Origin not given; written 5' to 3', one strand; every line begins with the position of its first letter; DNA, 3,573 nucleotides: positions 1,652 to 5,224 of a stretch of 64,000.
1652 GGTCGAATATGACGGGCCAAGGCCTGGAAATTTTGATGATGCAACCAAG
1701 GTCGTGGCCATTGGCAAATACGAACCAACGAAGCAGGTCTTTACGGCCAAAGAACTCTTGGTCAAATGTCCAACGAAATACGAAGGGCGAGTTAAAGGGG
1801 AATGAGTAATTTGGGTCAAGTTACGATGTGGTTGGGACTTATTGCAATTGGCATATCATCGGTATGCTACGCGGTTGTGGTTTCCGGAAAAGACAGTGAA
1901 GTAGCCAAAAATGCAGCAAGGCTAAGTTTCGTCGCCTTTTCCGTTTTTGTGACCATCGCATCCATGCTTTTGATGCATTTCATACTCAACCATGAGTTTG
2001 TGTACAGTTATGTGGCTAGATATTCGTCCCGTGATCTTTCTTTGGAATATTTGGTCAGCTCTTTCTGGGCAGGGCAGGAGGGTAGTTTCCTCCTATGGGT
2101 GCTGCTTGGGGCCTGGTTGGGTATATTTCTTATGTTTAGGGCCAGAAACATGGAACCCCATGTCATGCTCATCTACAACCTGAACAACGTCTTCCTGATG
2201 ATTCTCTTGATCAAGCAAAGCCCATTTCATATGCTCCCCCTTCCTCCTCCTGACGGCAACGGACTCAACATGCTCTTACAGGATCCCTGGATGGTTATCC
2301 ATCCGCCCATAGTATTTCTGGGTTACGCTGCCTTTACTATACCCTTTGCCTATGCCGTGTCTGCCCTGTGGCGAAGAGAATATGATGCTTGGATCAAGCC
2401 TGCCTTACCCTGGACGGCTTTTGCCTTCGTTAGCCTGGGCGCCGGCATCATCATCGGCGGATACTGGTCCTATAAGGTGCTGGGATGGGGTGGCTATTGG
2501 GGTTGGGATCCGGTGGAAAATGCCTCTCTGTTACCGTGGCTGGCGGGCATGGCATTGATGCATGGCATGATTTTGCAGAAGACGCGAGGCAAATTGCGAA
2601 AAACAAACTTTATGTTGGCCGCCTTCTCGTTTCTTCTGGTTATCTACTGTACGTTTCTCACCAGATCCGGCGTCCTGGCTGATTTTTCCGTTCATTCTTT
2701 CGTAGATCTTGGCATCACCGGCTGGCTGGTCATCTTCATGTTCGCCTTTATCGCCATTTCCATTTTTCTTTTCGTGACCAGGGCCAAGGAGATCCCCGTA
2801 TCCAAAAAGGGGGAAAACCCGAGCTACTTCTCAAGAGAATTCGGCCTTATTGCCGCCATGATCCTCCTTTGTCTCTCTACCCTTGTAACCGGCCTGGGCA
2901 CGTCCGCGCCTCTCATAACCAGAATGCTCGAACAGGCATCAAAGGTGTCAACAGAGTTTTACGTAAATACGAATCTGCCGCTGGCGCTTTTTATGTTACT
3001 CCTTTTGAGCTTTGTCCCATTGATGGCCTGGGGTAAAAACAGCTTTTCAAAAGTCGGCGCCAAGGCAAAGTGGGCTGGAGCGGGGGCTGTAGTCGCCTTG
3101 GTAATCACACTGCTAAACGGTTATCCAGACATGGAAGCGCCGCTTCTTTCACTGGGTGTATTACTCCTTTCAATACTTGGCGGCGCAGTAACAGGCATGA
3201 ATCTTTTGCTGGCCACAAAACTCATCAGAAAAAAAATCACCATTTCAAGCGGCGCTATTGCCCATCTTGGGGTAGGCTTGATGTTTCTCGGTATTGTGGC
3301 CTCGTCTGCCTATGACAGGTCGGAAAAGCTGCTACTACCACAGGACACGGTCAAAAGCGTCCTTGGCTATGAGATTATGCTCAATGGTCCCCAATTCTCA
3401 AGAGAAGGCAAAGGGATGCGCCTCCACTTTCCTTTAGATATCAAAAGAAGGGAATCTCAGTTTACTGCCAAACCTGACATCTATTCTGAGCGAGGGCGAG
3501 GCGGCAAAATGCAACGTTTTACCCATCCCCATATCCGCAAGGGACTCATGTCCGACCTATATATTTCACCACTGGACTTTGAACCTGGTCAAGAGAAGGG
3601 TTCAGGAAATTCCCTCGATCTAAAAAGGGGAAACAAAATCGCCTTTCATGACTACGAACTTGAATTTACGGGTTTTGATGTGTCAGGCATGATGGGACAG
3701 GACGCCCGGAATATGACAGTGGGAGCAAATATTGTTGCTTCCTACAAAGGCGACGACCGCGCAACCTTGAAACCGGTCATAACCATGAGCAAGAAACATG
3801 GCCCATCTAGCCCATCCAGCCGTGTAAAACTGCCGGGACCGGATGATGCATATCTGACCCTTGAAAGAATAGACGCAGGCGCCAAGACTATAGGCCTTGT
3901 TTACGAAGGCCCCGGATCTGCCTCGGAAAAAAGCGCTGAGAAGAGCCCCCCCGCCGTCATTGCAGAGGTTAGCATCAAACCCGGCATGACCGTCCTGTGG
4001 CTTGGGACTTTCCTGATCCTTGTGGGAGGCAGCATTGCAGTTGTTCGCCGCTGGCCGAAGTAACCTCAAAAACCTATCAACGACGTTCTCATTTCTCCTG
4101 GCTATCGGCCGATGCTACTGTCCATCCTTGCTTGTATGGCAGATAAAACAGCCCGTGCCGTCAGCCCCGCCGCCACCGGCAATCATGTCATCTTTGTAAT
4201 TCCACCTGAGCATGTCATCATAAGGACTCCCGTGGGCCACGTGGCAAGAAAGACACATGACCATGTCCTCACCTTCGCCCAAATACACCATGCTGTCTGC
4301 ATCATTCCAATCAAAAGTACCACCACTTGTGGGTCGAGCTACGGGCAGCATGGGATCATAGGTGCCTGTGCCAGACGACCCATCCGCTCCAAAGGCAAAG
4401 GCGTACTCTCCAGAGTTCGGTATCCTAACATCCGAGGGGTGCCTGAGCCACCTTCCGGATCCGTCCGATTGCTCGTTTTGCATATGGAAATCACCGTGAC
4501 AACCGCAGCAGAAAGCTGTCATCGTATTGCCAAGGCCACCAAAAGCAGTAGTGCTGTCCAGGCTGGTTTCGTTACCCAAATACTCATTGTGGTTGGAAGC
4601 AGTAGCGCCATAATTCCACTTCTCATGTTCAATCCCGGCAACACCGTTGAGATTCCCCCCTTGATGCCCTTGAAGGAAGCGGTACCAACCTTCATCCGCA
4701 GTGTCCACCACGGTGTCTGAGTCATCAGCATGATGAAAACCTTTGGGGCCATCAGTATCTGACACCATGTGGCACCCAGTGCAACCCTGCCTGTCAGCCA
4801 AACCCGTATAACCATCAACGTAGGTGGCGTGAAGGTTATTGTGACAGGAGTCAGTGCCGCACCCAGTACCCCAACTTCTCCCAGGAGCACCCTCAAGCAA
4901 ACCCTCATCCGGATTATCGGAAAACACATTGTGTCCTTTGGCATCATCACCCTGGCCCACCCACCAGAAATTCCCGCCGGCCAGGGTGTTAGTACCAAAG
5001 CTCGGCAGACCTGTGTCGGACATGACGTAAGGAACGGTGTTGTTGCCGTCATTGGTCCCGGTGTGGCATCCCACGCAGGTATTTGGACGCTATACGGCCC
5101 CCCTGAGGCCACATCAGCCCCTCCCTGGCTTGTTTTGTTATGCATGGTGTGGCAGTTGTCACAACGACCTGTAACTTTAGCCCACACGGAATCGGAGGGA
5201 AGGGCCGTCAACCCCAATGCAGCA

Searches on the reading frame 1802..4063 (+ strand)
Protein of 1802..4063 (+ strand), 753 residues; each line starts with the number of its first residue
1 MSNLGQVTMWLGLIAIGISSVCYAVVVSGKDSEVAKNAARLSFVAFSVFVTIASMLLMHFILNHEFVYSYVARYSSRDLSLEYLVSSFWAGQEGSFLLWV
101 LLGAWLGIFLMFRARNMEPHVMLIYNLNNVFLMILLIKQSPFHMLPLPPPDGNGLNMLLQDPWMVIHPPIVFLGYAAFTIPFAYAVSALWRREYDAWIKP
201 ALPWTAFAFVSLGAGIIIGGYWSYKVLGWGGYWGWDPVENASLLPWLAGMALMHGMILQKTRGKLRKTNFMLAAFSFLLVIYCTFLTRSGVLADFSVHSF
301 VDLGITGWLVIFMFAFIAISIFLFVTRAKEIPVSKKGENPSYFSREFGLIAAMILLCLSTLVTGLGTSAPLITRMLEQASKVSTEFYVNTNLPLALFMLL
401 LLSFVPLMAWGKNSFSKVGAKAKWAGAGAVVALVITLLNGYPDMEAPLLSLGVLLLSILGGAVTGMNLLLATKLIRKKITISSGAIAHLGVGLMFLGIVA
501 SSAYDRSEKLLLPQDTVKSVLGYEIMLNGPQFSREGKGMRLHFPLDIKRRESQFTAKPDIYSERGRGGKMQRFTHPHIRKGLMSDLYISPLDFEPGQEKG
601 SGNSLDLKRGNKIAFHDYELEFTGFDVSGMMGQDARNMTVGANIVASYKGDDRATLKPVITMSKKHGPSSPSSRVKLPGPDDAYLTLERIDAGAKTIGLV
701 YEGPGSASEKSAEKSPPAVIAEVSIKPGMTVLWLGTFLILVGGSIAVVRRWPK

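Call 11: search_protein_families(library=pfam, proteins=[window:1802-4063:+], max_evalue=1)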
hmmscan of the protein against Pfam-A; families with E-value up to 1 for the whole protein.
window:1802-4063:+ (753 aa): 2 families
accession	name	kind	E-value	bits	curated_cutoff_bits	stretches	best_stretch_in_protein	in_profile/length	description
PF01578.25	Cytochrom_C_asm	-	2.6e-31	109.4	29.9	1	89-289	1-206/212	Cytochrome C assembly protein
PF16327.10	CcmF_C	-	1.3e-24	87.5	28.7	2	311-589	2-282/323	Cytochrome c-type biogenesis protein CcmF C-terminal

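Call 12: search_protein_families(library=ncbifam, proteins=[window:1802-4063:+], max_evalue=1)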
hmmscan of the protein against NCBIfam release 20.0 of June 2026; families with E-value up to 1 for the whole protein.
window:1802-4063:+ (753 aa): 5 families
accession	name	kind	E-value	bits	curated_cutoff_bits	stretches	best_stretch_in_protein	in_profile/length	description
TIGR00353.1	nrfE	subfamily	1.7e-81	274.9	569.05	1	56-588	5-533/578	heme lyase CcmF/NrfE family subunit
TIGR03145.1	cyt_nit_nrfE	subfamily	8.2e-81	272.5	927.3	1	3-589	4-592/631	heme lyase NrfEFG subunit NrfE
NF007691.0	PRK10369.1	subfamily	3.6e-65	220.8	394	1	25-527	28-467/573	heme lyase NrfEFG subunit NrfE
TIGR03144.1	cytochr_II_ccsB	equivalog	3.6e-11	43.3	187.6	2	205-285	164-239/252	c-type cytochrome biogenesis protein CcsB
NF002210.0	PRK01100.1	equivalog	0.098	12.3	282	1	254-362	65-167/210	accessory gene regulator ArgB-like protein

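Call 56: search_protein_families(library=pfam, proteins=[L082:1078-3255:-], max_evalue=0.001)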
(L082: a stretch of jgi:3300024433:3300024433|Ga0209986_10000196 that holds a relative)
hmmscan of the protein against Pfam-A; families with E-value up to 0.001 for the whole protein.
L082:1078-3255:- (725 aa): 1 family
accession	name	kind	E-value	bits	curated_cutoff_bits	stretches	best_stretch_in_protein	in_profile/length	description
PF13505.12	OMP_b-brl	-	0.00054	20.6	28.7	0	26-129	2-97/175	Outer membrane protein beta-barrel domain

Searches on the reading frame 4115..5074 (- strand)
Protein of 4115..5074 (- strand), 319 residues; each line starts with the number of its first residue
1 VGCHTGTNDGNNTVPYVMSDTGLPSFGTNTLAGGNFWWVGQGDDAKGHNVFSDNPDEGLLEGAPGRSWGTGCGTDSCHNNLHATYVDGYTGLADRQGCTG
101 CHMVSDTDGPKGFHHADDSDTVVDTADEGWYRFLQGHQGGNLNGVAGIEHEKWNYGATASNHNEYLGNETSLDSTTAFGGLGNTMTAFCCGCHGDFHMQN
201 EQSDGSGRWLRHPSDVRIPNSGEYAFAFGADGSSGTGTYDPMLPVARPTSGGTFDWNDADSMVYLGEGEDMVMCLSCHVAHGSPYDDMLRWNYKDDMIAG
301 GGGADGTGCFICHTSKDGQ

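Call 11: search_protein_families(library=pfam, proteins=[window:4115-5074:-], max_evalue=1)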
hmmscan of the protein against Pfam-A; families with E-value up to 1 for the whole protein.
window:4115-5074:- (319 aa): 5 families
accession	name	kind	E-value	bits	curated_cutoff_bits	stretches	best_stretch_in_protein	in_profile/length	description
PF09699.15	Paired_CXXCH_1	-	4.6e-07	29.9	20.6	1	273-317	8-40/41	Doubled CXXCH motif (Paired_CXXCH_1)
PF18275.7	His_Me_b4a2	-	0.081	13.4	25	0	299-317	4-22/52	His-Me finger endonuclease beta4-alpha2 domain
PF13442.11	Cytochrome_CBB3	-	0.38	11.6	27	0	96-129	12-44/68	Cytochrome C oxidase, cbb3-type, subunit III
PF04770.17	ZF-HD_dimer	-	0.53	11.1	27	1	183-201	36-54/55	ZF-HD protein dimerisation region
PF00034.26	Cytochrom_C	-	0.77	11.5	21.3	0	96-165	10-53/90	Cytochrome c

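Call 12: search_protein_families(library=ncbifam, proteins=[window:4115-5074:-], max_evalue=1)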
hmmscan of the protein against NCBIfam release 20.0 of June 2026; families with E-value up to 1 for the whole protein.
window:4115-5074:- (319 aa): 2 families
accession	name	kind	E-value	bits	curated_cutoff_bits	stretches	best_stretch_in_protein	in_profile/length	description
TIGR01905.1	paired_CXXCH_1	subfamily_domain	0.00028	20.7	25.2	2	273-290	8-25/41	doubled CXXCH domain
TIGR03508.1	decahem_SO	subfamily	0.0063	16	192.2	1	271-296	143-168/258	DmsE family decaheme c-type cytochrome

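Call 79: list_cluster_members(proteins=[window:4115-5074:-, window:4519-5259:-, window:6923-7888:-, window:7923-8804:-])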
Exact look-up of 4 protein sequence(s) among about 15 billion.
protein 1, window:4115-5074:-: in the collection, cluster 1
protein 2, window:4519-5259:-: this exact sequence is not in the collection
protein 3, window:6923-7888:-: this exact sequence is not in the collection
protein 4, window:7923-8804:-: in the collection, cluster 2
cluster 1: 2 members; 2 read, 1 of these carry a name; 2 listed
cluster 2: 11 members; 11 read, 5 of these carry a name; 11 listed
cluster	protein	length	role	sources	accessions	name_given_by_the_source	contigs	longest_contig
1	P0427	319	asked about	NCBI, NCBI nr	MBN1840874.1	MAG: hypothetical protein JW883_01140 [Deltaproteobacteria bacterium] | hypothetical protein [Deltaproteobacteria bacterium]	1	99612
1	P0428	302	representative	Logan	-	-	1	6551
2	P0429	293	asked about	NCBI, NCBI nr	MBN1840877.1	MAG: cytochrome C [Deltaproteobacteria bacterium] | cytochrome C [Deltaproteobacteria bacterium]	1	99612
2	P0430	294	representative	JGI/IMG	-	hypothetical protein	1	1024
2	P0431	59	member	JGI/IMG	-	hypothetical protein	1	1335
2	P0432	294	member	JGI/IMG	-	hypothetical protein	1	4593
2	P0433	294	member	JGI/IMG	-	hypothetical protein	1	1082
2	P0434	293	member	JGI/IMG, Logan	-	-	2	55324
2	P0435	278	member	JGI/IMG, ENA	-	-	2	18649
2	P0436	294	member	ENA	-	-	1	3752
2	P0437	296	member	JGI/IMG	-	-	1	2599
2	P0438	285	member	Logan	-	-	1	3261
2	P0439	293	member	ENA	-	-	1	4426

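Call 80: find_encoding_contigs(protein=P0428, flank=6000, max_places=3)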
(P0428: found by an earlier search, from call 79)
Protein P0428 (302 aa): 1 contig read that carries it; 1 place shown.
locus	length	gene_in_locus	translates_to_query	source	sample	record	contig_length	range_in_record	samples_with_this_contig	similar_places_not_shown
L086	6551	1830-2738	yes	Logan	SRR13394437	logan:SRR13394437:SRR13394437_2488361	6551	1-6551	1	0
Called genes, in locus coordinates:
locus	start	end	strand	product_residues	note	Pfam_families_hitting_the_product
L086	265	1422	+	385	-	PF22113:Mtrc-MtrF_II-IV_dom (faint), PF09699:Paired_CXXCH_1 (weak)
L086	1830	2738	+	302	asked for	PF09699:Paired_CXXCH_1 (faint)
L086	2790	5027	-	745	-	PF01578:Cytochrom_C_asm, PF16327:CcmF_C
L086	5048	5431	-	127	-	PF03100:CcmE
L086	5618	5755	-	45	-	PF20077:CcmD_alt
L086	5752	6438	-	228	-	PF01578:Cytochrom_C_asm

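Call 88: find_encoding_contigs(protein=P0434, flank=6000, max_places=3)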
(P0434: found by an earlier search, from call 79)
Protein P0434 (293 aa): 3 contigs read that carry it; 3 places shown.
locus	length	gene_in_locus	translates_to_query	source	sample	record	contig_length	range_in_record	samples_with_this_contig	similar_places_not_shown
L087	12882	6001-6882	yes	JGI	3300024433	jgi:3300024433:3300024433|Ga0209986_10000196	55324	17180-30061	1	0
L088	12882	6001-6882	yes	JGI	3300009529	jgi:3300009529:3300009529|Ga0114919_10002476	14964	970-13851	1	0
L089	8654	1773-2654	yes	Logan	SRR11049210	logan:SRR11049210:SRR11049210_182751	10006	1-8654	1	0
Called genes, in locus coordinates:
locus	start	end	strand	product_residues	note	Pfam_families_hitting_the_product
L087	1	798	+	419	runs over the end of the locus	PF06689:zf-C4_ClpX, PF05496:RuvB_N (faint), PF00004:AAA, PF07724:AAA_2, PF07728:AAA_5 (weak), PF10431:ClpB_D2-small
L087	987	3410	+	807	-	PF02190:LON_substr_bdg, PF00004:AAA, PF07728:AAA_5 (weak), PF22667:Lon_lid, PF05362:Lon_C, PF13541:ChlI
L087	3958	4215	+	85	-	PF01541:GIY-YIG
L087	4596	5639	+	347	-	PF22113:Mtrc-MtrF_II-IV_dom (faint), PF09699:Paired_CXXCH_1 (weak)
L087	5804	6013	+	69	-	-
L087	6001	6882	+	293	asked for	PF14537:Cytochrom_c3_2 (faint), PF14522:Cytochrome_C7 (faint)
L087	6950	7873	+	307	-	PF14522:Cytochrome_C7 (faint), PF14537:Cytochrom_c3_2 (faint)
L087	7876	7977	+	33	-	-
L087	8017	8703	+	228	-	PF01909:NTP_transf_2 (weak), PF18765:Polbeta (weak), PF05168:HEPN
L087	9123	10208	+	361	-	PF22113:Mtrc-MtrF_II-IV_dom (faint), PF09699:Paired_CXXCH_1 (faint)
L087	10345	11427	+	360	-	PF09699:Paired_CXXCH_1 (weak)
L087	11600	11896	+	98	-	PF02604:PhdYeFM_antitox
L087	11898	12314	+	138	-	PF01850:PIN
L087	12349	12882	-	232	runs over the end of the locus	PF08843:AbiEii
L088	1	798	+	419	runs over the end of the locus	PF06689:zf-C4_ClpX, PF05496:RuvB_N (faint), PF00004:AAA, PF07724:AAA_2, PF07728:AAA_5 (weak), PF10431:ClpB_D2-small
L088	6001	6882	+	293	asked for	PF14537:Cytochrom_c3_2 (faint), PF14522:Cytochrome_C7 (faint)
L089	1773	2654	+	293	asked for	PF14537:Cytochrom_c3_2 (faint), PF14522:Cytochrome_C7 (faint)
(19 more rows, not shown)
